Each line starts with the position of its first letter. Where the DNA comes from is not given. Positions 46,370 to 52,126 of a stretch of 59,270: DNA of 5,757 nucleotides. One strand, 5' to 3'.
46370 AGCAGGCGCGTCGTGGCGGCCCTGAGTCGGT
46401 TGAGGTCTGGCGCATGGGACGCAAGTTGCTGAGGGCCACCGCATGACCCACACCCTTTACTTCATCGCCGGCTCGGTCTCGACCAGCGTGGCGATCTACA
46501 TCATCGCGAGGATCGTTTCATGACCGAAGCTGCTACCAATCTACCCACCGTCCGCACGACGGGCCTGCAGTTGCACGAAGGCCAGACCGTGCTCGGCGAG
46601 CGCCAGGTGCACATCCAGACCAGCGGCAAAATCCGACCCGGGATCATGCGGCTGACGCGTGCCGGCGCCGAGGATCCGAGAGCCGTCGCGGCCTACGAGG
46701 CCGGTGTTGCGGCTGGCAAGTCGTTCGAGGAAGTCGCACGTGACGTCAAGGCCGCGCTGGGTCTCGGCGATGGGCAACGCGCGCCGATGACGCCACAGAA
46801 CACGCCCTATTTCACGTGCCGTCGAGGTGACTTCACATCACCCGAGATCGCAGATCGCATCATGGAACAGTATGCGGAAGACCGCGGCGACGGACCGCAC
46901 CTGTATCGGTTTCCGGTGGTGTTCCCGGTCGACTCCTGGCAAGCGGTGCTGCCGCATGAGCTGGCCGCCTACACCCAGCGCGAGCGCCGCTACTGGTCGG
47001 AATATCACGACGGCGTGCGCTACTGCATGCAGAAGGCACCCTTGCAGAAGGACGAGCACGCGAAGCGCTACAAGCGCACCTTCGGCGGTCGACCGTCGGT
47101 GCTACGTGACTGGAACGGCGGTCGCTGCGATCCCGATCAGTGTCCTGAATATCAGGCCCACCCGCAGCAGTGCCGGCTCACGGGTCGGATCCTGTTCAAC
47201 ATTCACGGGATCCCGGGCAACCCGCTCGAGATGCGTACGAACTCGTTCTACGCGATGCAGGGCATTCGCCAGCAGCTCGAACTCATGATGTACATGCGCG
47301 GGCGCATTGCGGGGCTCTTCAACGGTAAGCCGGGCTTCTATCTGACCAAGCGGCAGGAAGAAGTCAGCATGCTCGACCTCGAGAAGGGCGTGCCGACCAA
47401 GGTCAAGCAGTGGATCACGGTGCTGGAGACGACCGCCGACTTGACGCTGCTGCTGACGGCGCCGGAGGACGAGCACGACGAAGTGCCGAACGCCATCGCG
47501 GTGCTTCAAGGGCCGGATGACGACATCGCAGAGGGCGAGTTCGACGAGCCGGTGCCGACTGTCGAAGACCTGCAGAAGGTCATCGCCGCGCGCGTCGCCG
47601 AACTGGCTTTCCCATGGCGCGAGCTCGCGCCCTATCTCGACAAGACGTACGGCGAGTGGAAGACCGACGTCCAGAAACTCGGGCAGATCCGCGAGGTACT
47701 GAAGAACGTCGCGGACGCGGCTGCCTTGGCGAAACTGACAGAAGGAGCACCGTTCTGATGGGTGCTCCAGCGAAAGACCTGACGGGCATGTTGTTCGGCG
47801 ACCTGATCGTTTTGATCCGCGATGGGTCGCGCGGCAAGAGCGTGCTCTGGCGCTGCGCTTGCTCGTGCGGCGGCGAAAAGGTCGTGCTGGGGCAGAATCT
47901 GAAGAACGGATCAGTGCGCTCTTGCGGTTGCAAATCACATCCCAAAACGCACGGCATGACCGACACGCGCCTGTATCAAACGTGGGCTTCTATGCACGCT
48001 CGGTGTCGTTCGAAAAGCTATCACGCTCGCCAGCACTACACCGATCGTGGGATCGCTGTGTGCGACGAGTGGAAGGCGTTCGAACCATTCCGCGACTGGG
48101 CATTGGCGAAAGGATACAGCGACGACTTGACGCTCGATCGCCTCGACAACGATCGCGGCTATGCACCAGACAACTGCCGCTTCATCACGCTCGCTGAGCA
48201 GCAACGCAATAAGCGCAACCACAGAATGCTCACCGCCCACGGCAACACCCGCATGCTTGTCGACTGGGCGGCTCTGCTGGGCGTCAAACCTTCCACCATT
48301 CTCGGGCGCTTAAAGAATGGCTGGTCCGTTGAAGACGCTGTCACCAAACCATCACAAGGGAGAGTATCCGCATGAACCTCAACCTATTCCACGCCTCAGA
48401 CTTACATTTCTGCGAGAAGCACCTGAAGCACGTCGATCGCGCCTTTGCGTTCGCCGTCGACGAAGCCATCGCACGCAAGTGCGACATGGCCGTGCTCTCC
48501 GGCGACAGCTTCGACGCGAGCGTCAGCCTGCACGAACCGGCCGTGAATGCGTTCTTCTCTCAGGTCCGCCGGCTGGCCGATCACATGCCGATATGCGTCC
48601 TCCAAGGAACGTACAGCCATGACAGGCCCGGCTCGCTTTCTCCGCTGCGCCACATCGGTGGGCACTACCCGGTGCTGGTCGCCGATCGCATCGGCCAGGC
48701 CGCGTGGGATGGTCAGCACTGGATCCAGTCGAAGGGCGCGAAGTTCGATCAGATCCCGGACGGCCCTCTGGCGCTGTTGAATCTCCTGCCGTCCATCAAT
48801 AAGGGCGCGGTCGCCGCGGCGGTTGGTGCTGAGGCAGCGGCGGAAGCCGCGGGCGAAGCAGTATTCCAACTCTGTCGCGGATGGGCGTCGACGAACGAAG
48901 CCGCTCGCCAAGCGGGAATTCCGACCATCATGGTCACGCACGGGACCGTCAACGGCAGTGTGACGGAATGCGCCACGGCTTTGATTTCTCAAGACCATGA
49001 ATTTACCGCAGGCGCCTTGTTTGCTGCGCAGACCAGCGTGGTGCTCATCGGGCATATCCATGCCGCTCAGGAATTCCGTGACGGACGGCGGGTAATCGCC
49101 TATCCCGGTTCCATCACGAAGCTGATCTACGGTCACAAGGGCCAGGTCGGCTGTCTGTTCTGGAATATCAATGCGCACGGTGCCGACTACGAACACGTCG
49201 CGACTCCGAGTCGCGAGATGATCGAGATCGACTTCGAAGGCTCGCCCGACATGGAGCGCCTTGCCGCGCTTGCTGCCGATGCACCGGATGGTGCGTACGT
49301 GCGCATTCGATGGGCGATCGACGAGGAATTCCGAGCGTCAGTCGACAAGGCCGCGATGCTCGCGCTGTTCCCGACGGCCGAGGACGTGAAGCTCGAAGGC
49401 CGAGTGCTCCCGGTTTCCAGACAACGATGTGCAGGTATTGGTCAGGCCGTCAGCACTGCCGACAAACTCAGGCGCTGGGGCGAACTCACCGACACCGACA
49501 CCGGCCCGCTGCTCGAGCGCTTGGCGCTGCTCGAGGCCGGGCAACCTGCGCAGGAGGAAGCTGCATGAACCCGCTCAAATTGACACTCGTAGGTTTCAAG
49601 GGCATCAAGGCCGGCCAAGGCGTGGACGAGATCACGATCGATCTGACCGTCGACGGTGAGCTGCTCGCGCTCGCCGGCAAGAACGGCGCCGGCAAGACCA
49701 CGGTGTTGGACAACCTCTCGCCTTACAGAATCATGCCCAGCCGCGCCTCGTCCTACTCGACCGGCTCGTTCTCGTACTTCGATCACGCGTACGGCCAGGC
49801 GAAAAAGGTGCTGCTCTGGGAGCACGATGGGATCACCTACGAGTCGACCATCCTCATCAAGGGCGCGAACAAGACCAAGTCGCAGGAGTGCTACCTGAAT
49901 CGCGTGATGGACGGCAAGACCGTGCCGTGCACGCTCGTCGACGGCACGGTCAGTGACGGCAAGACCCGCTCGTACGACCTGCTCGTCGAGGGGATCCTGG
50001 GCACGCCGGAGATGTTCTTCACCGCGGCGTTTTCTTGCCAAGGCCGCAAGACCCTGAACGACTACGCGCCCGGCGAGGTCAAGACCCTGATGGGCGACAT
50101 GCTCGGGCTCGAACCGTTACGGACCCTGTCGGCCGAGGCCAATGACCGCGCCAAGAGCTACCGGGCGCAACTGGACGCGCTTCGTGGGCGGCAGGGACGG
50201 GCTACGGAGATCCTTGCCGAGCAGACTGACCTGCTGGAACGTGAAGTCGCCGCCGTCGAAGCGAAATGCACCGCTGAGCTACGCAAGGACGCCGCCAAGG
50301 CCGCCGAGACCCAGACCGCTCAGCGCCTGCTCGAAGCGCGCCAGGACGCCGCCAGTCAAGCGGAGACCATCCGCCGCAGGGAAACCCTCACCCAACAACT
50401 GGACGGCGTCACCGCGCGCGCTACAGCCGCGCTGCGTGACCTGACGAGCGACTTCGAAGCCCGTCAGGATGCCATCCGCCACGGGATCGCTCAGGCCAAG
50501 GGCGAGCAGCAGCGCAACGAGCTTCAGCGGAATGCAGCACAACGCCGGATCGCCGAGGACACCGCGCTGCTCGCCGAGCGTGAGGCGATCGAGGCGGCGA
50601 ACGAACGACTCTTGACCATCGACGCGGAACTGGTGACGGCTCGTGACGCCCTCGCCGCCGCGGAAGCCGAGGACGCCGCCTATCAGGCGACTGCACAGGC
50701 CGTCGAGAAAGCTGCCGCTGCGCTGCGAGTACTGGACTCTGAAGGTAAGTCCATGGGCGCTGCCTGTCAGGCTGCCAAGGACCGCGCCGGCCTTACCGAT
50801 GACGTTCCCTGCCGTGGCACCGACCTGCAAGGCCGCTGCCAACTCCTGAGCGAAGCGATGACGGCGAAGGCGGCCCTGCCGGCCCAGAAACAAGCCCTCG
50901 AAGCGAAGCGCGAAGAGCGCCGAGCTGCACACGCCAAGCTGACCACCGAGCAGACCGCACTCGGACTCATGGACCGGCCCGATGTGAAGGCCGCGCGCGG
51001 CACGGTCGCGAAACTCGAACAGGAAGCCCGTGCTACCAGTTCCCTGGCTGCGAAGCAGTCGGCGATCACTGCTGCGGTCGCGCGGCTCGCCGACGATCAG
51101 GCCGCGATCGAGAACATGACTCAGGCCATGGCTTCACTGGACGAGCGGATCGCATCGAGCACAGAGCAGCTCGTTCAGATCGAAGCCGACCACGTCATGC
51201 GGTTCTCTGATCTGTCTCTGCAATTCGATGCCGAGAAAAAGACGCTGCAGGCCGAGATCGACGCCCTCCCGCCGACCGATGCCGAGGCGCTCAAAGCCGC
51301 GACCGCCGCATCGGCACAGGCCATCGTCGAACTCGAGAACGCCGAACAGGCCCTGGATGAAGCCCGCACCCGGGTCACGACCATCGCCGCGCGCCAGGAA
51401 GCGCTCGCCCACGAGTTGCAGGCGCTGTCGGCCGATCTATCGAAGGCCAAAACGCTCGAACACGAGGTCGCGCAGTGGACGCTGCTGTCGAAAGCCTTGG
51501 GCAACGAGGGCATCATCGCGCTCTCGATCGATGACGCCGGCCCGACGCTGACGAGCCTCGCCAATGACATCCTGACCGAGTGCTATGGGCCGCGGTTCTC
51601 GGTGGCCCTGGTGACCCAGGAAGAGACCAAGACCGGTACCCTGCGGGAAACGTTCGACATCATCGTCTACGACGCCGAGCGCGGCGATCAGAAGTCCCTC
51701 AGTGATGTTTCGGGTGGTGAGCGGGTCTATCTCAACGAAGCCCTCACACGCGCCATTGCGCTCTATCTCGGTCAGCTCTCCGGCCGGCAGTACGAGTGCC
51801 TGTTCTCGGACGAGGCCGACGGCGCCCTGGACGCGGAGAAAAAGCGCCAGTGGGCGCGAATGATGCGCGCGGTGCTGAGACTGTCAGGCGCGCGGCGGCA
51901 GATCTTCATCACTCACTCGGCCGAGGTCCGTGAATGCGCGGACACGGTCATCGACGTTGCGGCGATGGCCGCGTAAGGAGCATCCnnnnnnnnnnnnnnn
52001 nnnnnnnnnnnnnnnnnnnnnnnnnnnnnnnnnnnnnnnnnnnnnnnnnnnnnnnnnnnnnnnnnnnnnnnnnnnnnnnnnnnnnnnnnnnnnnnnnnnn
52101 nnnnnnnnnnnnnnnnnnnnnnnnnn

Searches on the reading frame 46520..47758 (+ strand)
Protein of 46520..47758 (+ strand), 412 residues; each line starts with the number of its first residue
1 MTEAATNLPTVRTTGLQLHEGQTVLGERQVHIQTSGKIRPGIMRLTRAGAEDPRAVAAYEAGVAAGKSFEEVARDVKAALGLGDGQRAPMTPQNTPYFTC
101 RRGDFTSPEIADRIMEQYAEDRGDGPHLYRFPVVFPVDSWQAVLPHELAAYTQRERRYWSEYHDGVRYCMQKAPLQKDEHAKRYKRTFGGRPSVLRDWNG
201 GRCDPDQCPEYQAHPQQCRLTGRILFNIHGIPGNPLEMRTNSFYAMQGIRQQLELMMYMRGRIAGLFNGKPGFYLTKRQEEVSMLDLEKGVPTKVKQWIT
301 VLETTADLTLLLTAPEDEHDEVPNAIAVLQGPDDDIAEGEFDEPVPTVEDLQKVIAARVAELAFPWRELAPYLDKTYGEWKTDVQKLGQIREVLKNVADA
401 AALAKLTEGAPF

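Call 7: search_protein_families(library=pfam, proteins=[window:46520-47758:+], max_evalue=0.01)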
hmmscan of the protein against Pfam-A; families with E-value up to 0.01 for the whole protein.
window:46520-47758:+ (412 aa): 1 family
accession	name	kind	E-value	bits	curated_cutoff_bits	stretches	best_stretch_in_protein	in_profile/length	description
PF18897.5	Gp3-like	-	9.2e-25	88.1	23.6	1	36-266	2-163/191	Recombination directionality factor-like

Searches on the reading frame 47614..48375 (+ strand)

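Call 10: search_protein_families(library=phrogs, proteins=[window:47614-48375:+], max_evalue=0.001)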
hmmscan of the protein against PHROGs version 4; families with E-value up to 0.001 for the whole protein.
window:47614-48375:+ (253 aa): 10 families
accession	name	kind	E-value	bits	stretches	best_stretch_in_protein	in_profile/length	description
phrog_374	-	DNA, RNA and nucleotide metabolism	4.2e-61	208.5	1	43-245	184-398/617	HNH endonuclease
phrog_3377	-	DNA, RNA and nucleotide metabolism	1.7e-49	169.4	1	111-249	5-143/196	HNH endonuclease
phrog_8790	-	DNA, RNA and nucleotide metabolism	5.2e-30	106.1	1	111-242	16-141/241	restriction endonuclease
phrog_2081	-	DNA, RNA and nucleotide metabolism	6.1e-26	92.5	1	95-206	67-201/433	HNH endonuclease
phrog_953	-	DNA, RNA and nucleotide metabolism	1.8e-20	74.7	1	111-192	215-297/420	HNH endonuclease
phrog_22195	-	unknown function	2.7e-09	37.9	1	53-141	7-90/148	-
phrog_1065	-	unknown function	8e-05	23.6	1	201-249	50-94/192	-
phrog_28742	-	unknown function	0.00013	23.2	1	164-207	69-112/165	-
phrog_3322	-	DNA, RNA and nucleotide metabolism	0.00037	21.4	1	172-192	106-126/162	endonuclease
phrog_3190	-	unknown function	0.00068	21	0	194-250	76-133/169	-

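Call 11: search_protein_families(library=pfam, proteins=[window:47614-48375:+], max_evalue=0.001)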
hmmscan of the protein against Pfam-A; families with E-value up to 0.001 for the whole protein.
window:47614-48375:+ (253 aa): 0 families

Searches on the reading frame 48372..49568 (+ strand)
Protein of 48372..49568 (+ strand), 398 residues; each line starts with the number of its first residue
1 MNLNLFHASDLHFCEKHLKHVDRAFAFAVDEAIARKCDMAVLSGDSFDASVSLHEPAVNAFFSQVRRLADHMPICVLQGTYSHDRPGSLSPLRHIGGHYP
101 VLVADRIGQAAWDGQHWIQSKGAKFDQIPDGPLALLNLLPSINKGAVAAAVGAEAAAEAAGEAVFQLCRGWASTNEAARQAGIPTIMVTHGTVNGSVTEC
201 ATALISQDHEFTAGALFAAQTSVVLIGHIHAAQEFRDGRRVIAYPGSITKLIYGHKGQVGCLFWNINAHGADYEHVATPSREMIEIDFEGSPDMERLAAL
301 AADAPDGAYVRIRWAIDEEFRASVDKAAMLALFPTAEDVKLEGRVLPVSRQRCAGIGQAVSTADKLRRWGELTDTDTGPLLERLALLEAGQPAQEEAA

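Call 10: search_protein_families(library=phrogs, proteins=[window:48372-49568:+], max_evalue=0.001)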
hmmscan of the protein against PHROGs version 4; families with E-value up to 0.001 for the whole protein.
window:48372-49568:+ (398 aa): 1 family
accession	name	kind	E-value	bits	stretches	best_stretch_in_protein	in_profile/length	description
phrog_100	-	DNA, RNA and nucleotide metabolism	2.9e-09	36.9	0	184-313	175-293/989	SbcD-like subunit of palindrome specific endonuclease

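Call 11: search_protein_families(library=pfam, proteins=[window:48372-49568:+], max_evalue=0.001)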
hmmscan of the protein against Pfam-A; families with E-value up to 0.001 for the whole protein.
window:48372-49568:+ (398 aa): 1 family
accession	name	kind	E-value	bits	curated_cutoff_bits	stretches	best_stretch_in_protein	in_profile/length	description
PF12850.12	Metallophos_2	-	6.4e-06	26.7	27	1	181-253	79-140/154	Calcineurin-like phosphoesterase superfamily domain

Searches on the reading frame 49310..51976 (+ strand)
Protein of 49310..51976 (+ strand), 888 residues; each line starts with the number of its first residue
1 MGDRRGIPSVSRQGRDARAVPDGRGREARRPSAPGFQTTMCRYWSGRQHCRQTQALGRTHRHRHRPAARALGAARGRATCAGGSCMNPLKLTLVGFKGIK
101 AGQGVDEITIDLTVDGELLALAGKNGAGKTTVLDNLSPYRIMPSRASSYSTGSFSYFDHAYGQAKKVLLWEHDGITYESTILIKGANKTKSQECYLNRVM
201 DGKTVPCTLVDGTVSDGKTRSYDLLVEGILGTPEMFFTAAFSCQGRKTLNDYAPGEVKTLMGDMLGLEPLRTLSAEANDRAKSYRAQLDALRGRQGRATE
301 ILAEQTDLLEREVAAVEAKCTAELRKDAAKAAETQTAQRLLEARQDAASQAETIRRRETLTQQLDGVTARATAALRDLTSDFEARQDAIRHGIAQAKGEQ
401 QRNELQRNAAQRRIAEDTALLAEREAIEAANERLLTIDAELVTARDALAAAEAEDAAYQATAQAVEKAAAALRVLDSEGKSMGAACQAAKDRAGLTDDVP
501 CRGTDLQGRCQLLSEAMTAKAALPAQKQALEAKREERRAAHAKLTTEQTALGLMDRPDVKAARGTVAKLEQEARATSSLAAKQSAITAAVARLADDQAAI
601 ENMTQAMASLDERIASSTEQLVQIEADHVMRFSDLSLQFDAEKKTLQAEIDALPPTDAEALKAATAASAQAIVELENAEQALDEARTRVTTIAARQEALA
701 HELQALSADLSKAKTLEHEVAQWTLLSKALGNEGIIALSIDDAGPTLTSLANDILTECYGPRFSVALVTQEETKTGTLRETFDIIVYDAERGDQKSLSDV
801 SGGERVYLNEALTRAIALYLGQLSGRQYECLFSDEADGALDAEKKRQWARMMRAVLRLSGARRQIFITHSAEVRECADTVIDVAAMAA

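Call 10: search_protein_families(library=phrogs, proteins=[window:49310-51976:+], max_evalue=0.001)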
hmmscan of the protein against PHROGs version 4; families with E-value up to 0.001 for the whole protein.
window:49310-51976:+ (888 aa): 1 family
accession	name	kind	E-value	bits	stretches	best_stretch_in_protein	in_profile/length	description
phrog_77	-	DNA, RNA and nucleotide metabolism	1.9e-41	143.5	1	86-869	296-929/967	SbcC-like subunit of palindrome specific endonuclease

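Call 11: search_protein_families(library=pfam, proteins=[window:49310-51976:+], max_evalue=0.001)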
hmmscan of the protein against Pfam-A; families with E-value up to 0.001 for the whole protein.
window:49310-51976:+ (888 aa): 2 families
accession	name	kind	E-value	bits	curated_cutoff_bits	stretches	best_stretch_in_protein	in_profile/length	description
PF02463.25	SMC_N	-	1.4e-06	28.4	40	0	633-885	121-213/220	RecF/RecN/SMC N terminal domain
PF00005.33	ABC_tran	-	0.00032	21.7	25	0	115-137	10-32/137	ABC transporter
